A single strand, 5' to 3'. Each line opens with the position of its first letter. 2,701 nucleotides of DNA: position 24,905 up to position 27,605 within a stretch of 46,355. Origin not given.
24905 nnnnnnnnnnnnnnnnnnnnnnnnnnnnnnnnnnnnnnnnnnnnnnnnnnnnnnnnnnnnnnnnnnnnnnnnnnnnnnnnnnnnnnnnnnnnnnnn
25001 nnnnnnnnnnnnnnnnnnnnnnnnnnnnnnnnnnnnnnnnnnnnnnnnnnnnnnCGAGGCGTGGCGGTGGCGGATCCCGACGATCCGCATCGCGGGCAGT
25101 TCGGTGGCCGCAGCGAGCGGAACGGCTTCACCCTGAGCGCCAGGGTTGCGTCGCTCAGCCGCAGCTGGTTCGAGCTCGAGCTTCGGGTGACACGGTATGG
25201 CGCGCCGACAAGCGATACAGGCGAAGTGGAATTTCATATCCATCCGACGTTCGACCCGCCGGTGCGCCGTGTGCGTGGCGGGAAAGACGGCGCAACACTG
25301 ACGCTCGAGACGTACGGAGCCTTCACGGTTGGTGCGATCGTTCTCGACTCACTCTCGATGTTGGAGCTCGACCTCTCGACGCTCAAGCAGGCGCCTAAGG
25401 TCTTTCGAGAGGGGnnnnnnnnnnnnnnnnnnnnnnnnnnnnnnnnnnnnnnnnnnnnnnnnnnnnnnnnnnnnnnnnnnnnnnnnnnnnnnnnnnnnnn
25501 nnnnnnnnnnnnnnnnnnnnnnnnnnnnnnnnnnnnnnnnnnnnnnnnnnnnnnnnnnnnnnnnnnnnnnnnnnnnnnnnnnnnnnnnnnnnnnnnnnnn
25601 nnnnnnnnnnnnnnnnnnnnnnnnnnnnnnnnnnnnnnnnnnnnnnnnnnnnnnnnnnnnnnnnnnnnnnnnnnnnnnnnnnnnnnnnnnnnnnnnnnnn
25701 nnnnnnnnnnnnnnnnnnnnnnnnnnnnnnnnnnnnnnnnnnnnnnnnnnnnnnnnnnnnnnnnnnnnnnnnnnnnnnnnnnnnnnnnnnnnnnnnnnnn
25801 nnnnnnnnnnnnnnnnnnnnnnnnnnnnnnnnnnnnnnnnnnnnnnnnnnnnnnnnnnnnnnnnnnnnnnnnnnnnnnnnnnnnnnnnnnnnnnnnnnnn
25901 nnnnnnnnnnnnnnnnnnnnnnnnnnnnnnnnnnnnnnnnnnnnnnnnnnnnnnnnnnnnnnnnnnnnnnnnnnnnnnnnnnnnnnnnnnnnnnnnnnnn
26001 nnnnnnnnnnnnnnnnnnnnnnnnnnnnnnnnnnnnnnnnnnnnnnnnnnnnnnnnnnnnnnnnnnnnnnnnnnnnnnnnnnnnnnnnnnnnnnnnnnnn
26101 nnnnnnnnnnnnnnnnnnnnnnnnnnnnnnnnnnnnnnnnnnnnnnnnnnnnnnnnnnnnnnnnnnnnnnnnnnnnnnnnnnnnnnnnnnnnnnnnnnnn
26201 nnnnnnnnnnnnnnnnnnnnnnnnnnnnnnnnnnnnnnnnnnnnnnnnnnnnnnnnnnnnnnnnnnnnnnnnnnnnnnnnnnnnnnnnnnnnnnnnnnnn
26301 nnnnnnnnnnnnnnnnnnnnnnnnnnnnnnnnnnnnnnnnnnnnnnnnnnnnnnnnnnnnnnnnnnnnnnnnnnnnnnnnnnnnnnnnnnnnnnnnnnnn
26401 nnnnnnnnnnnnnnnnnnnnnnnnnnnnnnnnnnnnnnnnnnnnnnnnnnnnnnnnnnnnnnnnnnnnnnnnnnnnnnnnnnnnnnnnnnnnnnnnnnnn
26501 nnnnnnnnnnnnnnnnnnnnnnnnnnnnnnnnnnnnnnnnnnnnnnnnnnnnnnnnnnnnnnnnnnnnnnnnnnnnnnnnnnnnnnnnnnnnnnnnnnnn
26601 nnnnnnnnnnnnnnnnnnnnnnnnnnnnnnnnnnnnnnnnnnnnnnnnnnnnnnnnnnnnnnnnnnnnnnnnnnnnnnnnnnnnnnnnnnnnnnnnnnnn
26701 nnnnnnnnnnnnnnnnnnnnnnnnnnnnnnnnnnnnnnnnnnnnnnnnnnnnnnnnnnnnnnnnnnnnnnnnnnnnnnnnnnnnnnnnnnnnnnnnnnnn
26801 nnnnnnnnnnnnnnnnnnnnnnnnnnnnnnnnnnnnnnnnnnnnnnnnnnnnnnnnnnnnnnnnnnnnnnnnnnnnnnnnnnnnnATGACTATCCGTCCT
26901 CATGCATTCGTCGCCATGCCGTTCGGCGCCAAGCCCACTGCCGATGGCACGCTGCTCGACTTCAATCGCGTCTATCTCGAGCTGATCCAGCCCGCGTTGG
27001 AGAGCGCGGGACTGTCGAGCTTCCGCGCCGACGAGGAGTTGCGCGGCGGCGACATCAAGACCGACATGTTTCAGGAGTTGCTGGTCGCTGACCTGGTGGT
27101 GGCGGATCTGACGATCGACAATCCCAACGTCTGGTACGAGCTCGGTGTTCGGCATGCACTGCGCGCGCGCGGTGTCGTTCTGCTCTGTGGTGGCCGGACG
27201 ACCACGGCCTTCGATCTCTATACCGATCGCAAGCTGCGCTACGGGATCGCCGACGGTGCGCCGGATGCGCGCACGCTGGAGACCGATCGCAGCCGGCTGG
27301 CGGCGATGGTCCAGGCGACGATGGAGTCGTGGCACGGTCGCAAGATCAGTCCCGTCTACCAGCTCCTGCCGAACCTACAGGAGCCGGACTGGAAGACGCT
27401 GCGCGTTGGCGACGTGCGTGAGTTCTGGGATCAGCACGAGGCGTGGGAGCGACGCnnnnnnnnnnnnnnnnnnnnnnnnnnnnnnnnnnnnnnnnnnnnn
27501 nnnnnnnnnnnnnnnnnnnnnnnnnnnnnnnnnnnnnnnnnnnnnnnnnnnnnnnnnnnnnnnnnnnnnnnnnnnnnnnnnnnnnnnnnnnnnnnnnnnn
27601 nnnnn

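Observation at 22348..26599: TIR-like protein plus KGGTGR ParA-like ATPase-TIR-pYEATS fusion, facing a patatin phospholipase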

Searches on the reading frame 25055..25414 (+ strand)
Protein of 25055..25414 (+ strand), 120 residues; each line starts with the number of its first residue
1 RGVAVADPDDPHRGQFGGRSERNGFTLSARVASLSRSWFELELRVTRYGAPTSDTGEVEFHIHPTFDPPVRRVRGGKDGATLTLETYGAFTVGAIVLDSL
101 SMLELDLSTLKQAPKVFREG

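Call 32: find_related_loci(query=A2, collection=metagenome_contigs, flank=10000)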
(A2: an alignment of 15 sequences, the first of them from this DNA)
Query A2 (120 aa) in metagenome_contigs; peptide patterns used: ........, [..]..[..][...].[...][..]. (x = any residue, [..] = any of these).
362 stretches matched a pattern; 142 encode a relative of the query (tblastn E <= 1e-3); the best 80 are kept; 80 distinct loci.
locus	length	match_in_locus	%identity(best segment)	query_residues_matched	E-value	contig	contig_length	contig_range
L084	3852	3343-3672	51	9-119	1e-34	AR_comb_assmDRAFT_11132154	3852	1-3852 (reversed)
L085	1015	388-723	52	7-119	1e-30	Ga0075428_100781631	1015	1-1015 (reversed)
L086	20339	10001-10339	46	7-119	2e-29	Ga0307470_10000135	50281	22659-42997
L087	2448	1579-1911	48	7-119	3e-29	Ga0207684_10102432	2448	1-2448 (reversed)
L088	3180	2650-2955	52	7-113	7e-29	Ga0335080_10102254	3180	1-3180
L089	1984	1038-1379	46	5-118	7e-29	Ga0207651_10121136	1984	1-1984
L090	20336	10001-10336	48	7-119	1e-28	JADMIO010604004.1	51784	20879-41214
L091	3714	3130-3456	48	6-115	1e-28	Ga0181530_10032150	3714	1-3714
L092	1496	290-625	48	7-119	2e-28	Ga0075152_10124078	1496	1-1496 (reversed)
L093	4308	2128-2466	45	6-119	1e-27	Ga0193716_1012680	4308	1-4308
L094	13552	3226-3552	48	7-115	1e-26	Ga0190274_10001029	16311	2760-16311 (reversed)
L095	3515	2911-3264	46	1-119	1e-26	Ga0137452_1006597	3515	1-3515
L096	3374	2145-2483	48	7-119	2e-26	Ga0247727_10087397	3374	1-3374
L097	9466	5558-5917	46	1-118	3e-26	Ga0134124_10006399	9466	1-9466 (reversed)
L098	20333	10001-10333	46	8-119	9e-26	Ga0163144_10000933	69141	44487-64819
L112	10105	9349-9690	46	7-118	1e-24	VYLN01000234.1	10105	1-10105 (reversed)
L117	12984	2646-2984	45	7-117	9e-24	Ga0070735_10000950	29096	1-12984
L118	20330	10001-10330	46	8-117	1e-23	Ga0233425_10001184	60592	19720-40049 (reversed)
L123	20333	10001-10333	44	7-118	4e-23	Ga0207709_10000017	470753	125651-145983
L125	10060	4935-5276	43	9-119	1e-22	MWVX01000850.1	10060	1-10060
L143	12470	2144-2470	39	8-118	7e-21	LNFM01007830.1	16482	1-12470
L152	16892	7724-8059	43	6-117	6e-20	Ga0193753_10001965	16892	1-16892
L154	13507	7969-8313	40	4-118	5e-20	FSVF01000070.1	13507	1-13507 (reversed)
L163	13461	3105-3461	39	5-119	6e-19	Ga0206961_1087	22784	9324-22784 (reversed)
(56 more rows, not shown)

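Call 40: predict_structure(alignment_id=A2)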
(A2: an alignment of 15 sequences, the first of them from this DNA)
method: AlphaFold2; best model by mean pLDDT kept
length: 120 residues; sequences in the alignment: 15
mean_pLDDT: 87.0   pTM: 0.80
mean pLDDT of the five models: 87.0, 84.5, 84.1, 82.8, 81.3
residues with pLDDT >= 90: 81; 70-90: 24; 50-70: 10; < 50: 5
segments of 3 or more residues with pLDDT < 50: 1-5
pLDDT, mean of each block of 10 residues (from residue 1): 51 75 94 95 88 86 87 94 94 94 93 92
secondary structure, 60 per line:
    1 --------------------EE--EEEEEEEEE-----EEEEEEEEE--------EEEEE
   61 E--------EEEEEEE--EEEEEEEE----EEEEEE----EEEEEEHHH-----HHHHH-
elements in order: E25-33 E39-47 E56-61 E70-76 E79-86 E91-96 E101-106 H115-119

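Call 42: fold_search(model_id=the predicted structure, library=pdb)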
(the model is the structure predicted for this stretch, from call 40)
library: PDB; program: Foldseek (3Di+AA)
matches with E <= 10: 1505; with E <= 0.001: 1
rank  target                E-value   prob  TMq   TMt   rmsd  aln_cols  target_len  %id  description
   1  3qrl                  9.3e-04  1.00  0.50  0.45   4.1       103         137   16  Crystal Structure of the Taf14 YEATS domain (released 2012-02-29)
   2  5sva_n                1.9e-03  1.00  0.48  0.31   4.4       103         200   16  Mediator-RNA Polymerase II Pre-Initiation Complex (released 2016-09-28)
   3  6miq_A                3.5e-03  1.00  0.51  0.44   4.0       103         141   16  Crystal structure of Taf14 YEATS domain in complex with histone H3K9bu (released 2018-11-14)
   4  6min_A                3.5e-03  1.00  0.50  0.44   4.2       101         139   14  Crystal structure of Taf14 YEATS domain G82A mutant in complex with histone H3K9cr (released 2018-11-14)
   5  5iok_A                4.2e-03  1.00  0.50  0.43   4.2       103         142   16  Crystal structure of Taf14 YEATS domain in complex with histone H3K9cr (released 2016-04-20)
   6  7f4a_A                4.7e-03  1.00  0.49  0.44   4.3       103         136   16  Crystal structure of Taf14 YEATS domain in complex with H3K9bz peptide (released 2022-03-16)
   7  5d7e_A                5.2e-03  1.00  0.50  0.44   4.2       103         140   16  Crystal structure of Taf14 YEATS domain in complex with H3K9ac (released 2015-09-23)
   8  5r69_A                6.9e-03  1.00  0.40  0.36  12.8        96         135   16  XChem group deposition -- Crystal Structure of human YEATS4 in complex with XS038644e (released 2020-12-30)
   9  5vna_D                9.1e-03  1.00  0.45  0.44   5.8        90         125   17  Crystal structure of human YEATS domain (released 2018-09-05)
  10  5xnv_A                9.1e-03  0.99  0.40  0.37   6.7       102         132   20  Crystal structure of YEATS2 YEATS bound to H3K27ac peptide (released 2017-11-01)
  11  7f5m_A                1.0e-02  1.00  0.45  0.40   4.5        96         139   10  Crystal structure of Sas5 YEATS domain in complex with H3K27bz peptide (released 2022-03-16)
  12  7eif                  1.1e-02  1.00  0.38  0.35  12.9        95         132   16  Crystal structure of GAS41 YEATS domain (released 2022-04-06)
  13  2nnc_B                1.1e-02  0.99  0.43  0.44   6.0       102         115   13  Structure of the sulfur carrier protein SoxY from Chlorobium limicola f thiosulfatophilum (released 2007-03-13)
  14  5vnb_D                1.3e-02  1.00  0.39  0.38  13.1        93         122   17  YEATS in complex with histone H3 (released 2018-09-05)
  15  6hpw                  1.3e-02  1.00  0.45  0.39   5.7        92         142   13  Crystal structure of ENL (MLLT1) in complex with compound 20 (released 2018-11-28)
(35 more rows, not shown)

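Call 72: search_protein_families(library=pfam, proteins=[L094:2284-3570:+, L117:1713-2996:+, L123:9053-10342:+, L152:6608-8071:+, L112:8596-9699:+, L125:4281-5282:+, L163:2547-3467:+, L118:9188-10342:+, L143:260-2479:+, L154:6199-8322:+], max_evalue=0.001)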
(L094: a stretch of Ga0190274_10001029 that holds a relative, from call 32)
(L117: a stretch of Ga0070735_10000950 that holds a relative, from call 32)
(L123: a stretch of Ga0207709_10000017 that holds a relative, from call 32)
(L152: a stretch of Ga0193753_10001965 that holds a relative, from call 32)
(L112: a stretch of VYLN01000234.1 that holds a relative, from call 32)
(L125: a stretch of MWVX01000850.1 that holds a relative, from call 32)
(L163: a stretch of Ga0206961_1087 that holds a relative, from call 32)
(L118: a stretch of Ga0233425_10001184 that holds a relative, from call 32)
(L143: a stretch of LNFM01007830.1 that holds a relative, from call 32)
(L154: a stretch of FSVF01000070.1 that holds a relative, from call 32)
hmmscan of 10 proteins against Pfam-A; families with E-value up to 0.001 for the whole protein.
L094:2284-3570:+ (428 aa): 2 families
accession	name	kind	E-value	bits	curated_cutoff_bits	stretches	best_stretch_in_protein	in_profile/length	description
PF13289.12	SIR2_2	-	2.4e-22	80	24.5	1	124-251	2-124/141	SIR2-like domain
PF20305.4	pYEATS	-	1.1e-14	54.4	26.9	1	349-416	3-73/73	prokaryotic YEATS domain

L117:1713-2996:+ (427 aa): 2 families
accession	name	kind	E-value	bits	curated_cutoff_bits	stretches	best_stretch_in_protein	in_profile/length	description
PF13289.12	SIR2_2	-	7.8e-25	88.1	24.5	1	123-257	2-130/141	SIR2-like domain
PF20305.4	pYEATS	-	5.6e-13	49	26.9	1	361-415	16-73/73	prokaryotic YEATS domain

L123:9053-10342:+ (429 aa): 2 families
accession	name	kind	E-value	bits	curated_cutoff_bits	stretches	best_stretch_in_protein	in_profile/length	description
PF13289.12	SIR2_2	-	3.2e-26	92.6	24.5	1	118-267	2-140/141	SIR2-like domain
PF20305.4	pYEATS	-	9.5e-10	38.7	26.9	1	349-416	2-72/73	prokaryotic YEATS domain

L152:6608-8071:+ (487 aa): 2 families
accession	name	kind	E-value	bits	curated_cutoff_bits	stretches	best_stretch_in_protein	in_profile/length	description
PF13289.12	SIR2_2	-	2.3e-18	67.1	24.5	1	122-270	2-139/141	SIR2-like domain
PF20305.4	pYEATS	-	1.4e-08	34.9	26.9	1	407-463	2-59/73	prokaryotic YEATS domain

L112:8596-9699:+ (367 aa): 1 family
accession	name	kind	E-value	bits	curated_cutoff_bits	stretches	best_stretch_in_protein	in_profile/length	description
PF20305.4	pYEATS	-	4e-11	43.1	26.9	1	285-354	1-72/73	prokaryotic YEATS domain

L125:4281-5282:+ (333 aa): 2 families
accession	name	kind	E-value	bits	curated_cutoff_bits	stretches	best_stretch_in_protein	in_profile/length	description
PF20305.4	pYEATS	-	7.2e-17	61.5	26.9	1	251-320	1-72/73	prokaryotic YEATS domain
PF20303.3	YLATT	-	2e-14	53.8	26.7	1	15-64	17-64/107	YEATS-Like-Associating Three TM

L163:2547-3467:+ (306 aa): 2 families
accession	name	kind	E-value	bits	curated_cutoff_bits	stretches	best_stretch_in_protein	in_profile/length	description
PF20303.3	YLATT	-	1.2e-20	73.8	26.7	1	5-118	4-101/107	YEATS-Like-Associating Three TM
PF20305.4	pYEATS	-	1.5e-08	34.9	26.9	1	222-293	1-72/73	prokaryotic YEATS domain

L118:9188-10342:+ (384 aa): 2 families
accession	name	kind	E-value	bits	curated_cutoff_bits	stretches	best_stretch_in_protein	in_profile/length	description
PF08867.16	FRG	-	2e-24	86.8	25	1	39-125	2-88/94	FRG domain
PF20305.4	pYEATS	-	3.2e-13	49.8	26.9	1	306-371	4-72/73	prokaryotic YEATS domain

L143:260-2479:+ (739 aa): 1 family
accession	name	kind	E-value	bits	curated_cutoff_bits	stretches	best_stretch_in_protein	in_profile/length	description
PF20305.4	pYEATS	-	1.1e-12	48.1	26.9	1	662-727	2-73/73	prokaryotic YEATS domain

L154:6199-8322:+ (707 aa): 1 family
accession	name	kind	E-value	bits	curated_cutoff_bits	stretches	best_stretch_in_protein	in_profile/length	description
PF20305.4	pYEATS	-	2.9e-09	37.1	26.9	1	628-695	3-73/73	prokaryotic YEATS domain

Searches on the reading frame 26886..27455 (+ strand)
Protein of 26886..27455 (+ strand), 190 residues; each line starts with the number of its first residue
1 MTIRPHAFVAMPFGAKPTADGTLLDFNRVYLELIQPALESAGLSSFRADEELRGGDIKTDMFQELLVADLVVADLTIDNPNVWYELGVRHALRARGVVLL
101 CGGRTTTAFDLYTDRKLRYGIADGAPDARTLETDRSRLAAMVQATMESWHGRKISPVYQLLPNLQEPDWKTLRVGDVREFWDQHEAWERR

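Call 109: search_protein_families(library=pfam, alignment_id=A7, max_evalue=1)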
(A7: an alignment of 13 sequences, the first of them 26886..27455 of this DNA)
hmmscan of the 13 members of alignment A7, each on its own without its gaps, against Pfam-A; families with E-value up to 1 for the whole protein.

A. member 1, window:26886-27455:+ (190 aa): 0 families

B. families by the number of members that match (of 13 scanned): 5 families
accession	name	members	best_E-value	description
PF14377.11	UBM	1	0.026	Ubiquitin binding region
PF01728.25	FtsJ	1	0.047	FtsJ-like methyltransferase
PF00107.32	ADH_zinc_N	1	0.058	Zinc-binding dehydrogenase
PF08608.17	Wyosine_form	1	0.18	Wyosine base formation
PF21068.3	ATPgraspMvdD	1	0.25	MvdD pre-ATP grasp domain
